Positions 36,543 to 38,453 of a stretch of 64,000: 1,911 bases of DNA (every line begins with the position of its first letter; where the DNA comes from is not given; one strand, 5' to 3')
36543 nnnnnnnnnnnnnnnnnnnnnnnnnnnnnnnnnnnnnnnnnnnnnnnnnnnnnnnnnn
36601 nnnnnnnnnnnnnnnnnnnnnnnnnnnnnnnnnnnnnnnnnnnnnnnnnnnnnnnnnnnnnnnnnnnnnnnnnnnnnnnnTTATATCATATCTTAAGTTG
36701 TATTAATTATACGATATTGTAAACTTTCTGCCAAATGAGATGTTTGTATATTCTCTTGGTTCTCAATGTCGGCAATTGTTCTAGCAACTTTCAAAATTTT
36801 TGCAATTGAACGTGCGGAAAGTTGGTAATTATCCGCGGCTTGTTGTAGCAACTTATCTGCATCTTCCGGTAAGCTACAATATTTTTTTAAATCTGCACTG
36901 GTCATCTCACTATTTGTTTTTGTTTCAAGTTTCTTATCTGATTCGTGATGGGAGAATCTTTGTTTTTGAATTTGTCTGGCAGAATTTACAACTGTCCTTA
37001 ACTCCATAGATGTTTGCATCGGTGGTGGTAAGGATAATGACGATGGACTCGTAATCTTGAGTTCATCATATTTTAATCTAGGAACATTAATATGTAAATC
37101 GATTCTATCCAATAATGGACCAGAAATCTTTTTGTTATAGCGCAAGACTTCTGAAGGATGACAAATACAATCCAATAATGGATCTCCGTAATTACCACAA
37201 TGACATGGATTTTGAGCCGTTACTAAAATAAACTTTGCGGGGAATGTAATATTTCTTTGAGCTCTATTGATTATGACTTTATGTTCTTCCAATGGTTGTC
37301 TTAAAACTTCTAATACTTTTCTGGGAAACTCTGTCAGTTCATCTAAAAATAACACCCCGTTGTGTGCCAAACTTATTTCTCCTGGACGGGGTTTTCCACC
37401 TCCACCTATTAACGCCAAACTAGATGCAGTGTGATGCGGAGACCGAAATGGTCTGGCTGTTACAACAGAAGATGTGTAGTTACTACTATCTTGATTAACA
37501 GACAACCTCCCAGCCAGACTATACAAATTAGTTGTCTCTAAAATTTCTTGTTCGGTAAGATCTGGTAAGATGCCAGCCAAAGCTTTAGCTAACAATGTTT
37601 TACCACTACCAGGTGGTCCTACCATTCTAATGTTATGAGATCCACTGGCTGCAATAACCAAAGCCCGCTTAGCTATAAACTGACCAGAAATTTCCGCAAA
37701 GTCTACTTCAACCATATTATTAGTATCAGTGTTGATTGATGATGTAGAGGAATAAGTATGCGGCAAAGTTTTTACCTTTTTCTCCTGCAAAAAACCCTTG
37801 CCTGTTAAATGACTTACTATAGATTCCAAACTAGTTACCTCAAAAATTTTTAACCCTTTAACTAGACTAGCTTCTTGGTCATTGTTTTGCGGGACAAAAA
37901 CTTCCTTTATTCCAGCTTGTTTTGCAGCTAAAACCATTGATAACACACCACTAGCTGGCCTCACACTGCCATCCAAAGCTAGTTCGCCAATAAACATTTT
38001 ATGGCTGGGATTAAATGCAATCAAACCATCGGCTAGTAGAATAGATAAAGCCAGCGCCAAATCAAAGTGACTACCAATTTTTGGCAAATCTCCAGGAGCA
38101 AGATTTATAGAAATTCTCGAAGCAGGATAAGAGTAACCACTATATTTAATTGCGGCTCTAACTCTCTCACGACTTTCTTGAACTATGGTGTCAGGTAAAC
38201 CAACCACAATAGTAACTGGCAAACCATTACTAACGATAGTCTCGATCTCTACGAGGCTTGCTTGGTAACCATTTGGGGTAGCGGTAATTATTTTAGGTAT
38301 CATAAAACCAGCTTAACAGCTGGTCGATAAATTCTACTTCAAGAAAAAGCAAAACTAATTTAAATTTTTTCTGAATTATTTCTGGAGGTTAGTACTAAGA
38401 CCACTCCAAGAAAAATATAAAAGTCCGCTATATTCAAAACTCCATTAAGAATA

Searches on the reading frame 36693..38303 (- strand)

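Call 63: search_protein_families(library=pfam, proteins=[window:36693-38303:-], max_evalue=0.001)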
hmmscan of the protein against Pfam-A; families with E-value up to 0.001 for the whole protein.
window:36693-38303:- (536 aa): 9 families
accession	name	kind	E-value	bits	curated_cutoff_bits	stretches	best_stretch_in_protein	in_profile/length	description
PF01078.27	Mg_chelatase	-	6.2e-88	294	20.3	1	201-414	1-206/207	Magnesium chelatase, subunit ChlI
PF13541.12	ChlI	-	2.3e-39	134.5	27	1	20-141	1-121/121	Subunit ChlI of Mg-chelatase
PF13335.12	Mg_chelatase_C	-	3.2e-28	98.6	26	1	430-531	2-94/94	Magnesium chelatase, subunit ChlI C-terminal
PF07728.20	AAA_5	-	6.1e-11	42.9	22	1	227-368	4-125/139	AAA domain (dynein-related subfamily)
PF05362.19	Lon_C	-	5.6e-09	36.3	21.1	1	49-164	78-200/205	Lon protease (S16) C-terminal proteolytic domain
PF00493.29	MCM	-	2.2e-06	27.4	23.3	1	308-404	115-201/224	MCM P-loop domain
PF00158.32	Sigma54_activat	-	3.8e-06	27.1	20.2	1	303-365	82-144/168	Sigma-54 interaction domain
PF00004.35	AAA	-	0.00013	22.8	21.2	0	227-246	3-22/131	ATPase family associated with various cellular activities (AAA)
PF05496.18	RuvB_N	-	0.00062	20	27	0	311-347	81-119/159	Holliday junction DNA helicase RuvB P-loop domain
